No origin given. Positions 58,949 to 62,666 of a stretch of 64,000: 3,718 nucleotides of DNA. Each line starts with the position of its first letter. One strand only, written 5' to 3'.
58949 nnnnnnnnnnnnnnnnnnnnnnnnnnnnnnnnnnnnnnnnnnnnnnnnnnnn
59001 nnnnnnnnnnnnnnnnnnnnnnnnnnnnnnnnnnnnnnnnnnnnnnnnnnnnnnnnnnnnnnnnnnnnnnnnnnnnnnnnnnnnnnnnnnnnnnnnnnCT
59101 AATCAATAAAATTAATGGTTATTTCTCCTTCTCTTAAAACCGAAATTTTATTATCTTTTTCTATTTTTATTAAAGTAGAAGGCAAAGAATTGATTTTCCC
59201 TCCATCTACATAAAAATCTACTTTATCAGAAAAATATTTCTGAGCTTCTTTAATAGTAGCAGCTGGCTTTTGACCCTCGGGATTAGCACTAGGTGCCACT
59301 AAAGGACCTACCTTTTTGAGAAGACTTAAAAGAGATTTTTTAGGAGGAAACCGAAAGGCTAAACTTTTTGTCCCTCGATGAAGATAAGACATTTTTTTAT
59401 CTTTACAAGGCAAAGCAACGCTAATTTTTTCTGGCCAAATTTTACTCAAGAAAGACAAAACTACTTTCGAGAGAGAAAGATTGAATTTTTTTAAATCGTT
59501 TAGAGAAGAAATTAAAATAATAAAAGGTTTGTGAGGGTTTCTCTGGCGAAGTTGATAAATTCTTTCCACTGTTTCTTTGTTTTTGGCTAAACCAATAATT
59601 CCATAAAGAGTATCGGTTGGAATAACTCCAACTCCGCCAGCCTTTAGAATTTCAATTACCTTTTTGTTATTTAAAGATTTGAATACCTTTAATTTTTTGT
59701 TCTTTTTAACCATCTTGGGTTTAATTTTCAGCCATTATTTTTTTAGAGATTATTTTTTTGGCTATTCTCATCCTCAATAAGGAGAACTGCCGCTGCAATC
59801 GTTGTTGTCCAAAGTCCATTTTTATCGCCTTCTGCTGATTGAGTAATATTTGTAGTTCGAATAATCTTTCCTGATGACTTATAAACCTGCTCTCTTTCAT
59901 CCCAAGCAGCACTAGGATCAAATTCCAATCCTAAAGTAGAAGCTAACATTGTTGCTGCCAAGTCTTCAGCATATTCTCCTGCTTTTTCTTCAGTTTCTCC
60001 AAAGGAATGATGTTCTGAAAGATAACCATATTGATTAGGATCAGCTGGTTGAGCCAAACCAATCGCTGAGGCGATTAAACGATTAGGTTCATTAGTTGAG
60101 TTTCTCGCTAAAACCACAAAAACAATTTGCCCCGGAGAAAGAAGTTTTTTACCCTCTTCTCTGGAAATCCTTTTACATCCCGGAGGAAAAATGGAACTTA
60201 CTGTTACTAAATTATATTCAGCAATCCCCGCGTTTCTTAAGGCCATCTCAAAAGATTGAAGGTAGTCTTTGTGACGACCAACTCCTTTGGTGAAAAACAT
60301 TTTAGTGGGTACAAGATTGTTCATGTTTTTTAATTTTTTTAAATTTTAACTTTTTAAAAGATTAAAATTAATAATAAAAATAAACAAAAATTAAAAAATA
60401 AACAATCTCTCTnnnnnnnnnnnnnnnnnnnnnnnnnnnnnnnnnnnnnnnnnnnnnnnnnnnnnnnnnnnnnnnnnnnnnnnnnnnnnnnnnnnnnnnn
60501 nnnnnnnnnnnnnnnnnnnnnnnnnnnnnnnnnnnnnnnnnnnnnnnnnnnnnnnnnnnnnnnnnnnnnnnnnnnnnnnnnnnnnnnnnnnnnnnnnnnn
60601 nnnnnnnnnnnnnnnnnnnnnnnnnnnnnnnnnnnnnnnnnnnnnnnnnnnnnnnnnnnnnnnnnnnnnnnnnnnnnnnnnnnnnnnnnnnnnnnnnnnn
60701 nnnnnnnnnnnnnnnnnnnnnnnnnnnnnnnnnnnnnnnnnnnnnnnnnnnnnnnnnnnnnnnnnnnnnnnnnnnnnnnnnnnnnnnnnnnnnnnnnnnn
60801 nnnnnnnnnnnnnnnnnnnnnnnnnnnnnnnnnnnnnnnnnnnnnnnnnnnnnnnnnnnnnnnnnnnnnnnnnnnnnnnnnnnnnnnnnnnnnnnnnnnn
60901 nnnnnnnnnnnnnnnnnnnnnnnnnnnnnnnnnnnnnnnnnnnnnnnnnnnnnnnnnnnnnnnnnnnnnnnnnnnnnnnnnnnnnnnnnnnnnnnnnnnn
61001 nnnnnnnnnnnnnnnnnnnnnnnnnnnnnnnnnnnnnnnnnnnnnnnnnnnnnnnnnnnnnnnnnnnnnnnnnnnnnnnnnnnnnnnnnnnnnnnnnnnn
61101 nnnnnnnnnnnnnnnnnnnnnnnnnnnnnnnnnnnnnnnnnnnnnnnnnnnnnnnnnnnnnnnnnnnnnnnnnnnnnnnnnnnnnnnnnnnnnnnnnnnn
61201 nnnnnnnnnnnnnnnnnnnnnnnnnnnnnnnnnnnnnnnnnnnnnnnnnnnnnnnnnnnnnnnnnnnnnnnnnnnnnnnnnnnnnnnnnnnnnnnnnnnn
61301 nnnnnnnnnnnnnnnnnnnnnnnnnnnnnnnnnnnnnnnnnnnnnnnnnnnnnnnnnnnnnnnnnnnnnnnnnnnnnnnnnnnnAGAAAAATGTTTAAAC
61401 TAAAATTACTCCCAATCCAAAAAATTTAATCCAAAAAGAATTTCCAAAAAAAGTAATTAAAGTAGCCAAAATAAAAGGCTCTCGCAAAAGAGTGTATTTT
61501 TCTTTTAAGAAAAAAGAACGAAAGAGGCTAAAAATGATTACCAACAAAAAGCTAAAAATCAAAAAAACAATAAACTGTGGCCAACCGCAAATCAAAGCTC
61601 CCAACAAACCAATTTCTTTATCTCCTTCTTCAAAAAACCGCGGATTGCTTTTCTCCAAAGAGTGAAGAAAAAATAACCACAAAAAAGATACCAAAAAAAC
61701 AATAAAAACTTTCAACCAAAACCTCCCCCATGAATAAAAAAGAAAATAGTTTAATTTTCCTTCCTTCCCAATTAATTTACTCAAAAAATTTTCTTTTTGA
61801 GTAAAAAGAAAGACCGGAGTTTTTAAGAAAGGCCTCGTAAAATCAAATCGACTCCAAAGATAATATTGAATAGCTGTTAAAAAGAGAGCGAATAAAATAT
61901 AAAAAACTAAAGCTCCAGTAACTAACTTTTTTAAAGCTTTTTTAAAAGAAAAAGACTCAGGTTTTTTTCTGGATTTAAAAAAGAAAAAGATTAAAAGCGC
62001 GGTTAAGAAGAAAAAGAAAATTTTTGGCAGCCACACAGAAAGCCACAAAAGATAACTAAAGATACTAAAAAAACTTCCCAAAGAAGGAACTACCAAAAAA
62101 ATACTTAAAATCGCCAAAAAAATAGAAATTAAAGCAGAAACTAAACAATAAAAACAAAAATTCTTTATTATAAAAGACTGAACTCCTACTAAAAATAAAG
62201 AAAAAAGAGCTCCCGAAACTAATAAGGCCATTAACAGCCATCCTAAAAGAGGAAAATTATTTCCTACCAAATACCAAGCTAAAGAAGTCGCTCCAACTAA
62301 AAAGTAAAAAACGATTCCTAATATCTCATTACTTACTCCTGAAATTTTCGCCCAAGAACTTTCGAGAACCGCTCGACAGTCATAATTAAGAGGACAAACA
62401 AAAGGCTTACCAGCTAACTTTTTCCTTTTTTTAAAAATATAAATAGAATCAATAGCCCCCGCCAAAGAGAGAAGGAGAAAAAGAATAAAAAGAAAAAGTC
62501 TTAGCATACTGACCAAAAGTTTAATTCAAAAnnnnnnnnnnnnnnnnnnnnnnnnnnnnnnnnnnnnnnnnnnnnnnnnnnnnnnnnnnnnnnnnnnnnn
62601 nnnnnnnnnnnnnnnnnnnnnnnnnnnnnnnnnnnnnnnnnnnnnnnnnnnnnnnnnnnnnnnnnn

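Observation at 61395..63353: VKOR-DsbA oxidative protein-folding pair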

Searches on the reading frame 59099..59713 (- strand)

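Call 13: search_protein_families(library=pfam, proteins=[window:59099-59713:-], max_evalue=0.001)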
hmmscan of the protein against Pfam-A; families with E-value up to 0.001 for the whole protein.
window:59099-59713:- (204 aa): 1 family
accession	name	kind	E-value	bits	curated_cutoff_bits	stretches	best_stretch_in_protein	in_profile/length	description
PF01300.24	Sua5_yciO_yrdC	-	4e-45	153.9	25.1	1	21-196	1-178/178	Telomere recombination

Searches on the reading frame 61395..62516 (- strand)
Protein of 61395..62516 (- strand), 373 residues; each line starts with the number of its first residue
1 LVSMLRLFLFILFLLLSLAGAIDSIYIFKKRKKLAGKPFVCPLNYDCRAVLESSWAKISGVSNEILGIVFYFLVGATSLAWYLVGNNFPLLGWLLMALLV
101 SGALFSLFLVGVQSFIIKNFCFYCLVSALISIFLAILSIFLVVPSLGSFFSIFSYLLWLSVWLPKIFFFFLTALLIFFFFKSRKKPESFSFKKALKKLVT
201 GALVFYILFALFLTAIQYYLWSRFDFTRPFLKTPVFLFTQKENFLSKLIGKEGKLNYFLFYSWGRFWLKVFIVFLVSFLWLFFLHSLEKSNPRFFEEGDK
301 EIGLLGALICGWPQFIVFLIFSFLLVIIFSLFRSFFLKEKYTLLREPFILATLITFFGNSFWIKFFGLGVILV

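Call 3: search_protein_families(library=pfam, proteins=[window:61395-62516:-], max_evalue=1)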
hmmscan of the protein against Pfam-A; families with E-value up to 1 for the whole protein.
window:61395-62516:- (373 aa): 1 family
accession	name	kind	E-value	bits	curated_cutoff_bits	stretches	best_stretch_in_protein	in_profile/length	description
PF07884.19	VKOR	-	1.2e-22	80.9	27.5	1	12-139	2-134/134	Vitamin K epoxide reductase family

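Call 4: search_protein_families(library=ncbifam, proteins=[window:61395-62516:-], max_evalue=1)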
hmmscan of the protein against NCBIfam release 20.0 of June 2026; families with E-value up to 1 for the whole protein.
window:61395-62516:- (373 aa): 1 family
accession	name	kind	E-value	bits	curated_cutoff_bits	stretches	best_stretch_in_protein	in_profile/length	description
NF011480.0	PRK14889.1-4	equivalog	1.8e-12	47.8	120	1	12-140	8-127/132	VKOR family protein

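Call 5: search_solved_structures(query=window:61395-62516:-, max_evalue=10, show_alignments=3)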
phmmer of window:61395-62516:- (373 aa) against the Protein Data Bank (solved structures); distinct sequences matched with E-value up to 10: 3.
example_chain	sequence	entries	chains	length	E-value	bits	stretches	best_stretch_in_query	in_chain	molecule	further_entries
4nv6_A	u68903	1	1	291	0.00094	21.9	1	12-140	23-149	VKORC1/thioredoxin domain protein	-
4nv2_A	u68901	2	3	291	0.003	20.3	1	16-140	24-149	VKORC1/thioredoxin domain protein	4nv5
3kp9_A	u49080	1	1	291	0.013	18.2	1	12-140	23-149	VKORC1/thioredoxin domain protein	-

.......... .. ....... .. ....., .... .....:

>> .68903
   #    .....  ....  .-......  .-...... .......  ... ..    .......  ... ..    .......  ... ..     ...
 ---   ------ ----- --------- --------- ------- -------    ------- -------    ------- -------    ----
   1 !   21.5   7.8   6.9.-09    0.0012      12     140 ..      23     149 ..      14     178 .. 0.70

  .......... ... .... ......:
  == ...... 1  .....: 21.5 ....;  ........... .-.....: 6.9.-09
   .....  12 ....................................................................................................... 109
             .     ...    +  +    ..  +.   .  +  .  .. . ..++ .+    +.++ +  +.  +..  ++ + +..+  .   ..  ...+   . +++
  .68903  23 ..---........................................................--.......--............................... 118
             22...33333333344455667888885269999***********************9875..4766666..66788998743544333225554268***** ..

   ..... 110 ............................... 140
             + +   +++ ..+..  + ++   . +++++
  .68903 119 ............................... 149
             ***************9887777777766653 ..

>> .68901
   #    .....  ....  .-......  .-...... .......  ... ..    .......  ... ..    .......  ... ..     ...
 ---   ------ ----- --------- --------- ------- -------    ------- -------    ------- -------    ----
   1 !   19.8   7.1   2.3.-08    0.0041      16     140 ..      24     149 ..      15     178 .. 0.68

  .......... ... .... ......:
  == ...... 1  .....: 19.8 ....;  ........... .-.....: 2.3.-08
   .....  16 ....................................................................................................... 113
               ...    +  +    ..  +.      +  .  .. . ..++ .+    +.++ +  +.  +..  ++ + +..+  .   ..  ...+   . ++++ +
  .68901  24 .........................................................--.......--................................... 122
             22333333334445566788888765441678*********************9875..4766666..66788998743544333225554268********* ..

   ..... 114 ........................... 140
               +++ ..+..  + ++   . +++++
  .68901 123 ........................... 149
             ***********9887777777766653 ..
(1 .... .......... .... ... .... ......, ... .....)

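Call 8: find_homologous_proteins(query=window:61395-62516:-, max_evalue=0.001)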
Query window:61395-62516:- (373 aa): 1 proteins with E <= 0.001 among 8000 candidates.
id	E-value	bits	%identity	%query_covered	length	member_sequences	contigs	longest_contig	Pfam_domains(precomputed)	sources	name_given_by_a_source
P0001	1.0e-226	771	100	99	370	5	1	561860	PF07884.20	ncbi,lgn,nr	ncbi:MAG: hypothetical protein KatS3mg098_418 [Candidatus Parcubacteria bacterium]|nr:MAG: hypotheti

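Call 75: predict_structure(alignment_id=A4)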
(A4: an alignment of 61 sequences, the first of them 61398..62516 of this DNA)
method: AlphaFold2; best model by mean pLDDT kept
length: 373 residues; sequences in the alignment: 61
mean_pLDDT: 83.7   pTM: 0.63
mean pLDDT of the five models: 83.7, 82.7, 81.3, 80.8, 80.5
residues with pLDDT >= 90: 184; 70-90: 113; 50-70: 70; < 50: 6
segments of 3 or more residues with pLDDT < 50: none
pLDDT, mean of each block of 10 residues (from residue 1): 78 80 78 69 59 57 78 84 84 79 73 56 60 65 56 82 94 97 93 97 98 95 95 77 72 78 95 98 98 97 98 97 98 96 97 96 94 82
secondary structure, 60 per line:
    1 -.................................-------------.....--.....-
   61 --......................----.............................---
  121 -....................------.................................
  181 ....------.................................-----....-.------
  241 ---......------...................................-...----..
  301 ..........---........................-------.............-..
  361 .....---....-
elements in order: H2-34 H48-52 H55-59 H63-84 H89-117 H122-141 H148-184 H191-223 H229-232 H244-249 H257-290 H299-310 H314-337 H345-357 H359-365 H369-372
